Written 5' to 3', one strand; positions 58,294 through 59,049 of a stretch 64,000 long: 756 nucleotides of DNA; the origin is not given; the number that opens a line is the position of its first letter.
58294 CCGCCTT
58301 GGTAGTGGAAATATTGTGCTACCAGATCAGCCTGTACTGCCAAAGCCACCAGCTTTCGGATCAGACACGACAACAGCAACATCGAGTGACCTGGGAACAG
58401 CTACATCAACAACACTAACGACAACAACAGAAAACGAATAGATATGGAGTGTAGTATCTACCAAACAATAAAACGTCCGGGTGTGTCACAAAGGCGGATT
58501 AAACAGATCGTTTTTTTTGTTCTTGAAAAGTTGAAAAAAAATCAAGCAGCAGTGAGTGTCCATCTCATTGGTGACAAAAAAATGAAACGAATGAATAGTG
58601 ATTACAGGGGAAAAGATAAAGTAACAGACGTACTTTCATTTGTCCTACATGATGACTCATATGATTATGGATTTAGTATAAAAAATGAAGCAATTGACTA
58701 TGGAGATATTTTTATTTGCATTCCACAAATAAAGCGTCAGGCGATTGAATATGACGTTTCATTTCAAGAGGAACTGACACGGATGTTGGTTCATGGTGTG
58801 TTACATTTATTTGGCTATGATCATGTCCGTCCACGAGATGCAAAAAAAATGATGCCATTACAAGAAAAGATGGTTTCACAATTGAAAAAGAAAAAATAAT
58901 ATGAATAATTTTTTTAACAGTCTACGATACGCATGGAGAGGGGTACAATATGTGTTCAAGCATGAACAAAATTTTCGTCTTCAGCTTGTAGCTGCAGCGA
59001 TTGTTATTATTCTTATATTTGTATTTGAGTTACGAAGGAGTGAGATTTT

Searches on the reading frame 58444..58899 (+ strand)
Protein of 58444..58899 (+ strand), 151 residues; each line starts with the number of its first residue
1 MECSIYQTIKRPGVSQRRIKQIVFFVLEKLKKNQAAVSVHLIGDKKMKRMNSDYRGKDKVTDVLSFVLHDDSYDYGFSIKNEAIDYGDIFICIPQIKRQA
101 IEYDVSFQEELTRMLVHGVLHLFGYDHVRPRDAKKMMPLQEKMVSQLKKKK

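Call 11: search_protein_families(library=pfam, proteins=[window:58444-58899:+], max_evalue=0.01)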
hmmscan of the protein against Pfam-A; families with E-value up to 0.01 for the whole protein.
window:58444-58899:+ (151 aa): 1 family
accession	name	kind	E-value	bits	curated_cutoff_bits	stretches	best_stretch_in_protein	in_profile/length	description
PF02130.23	YbeY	-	1.4e-36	125.7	25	1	17-147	9-129/129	Endoribonuclease YbeY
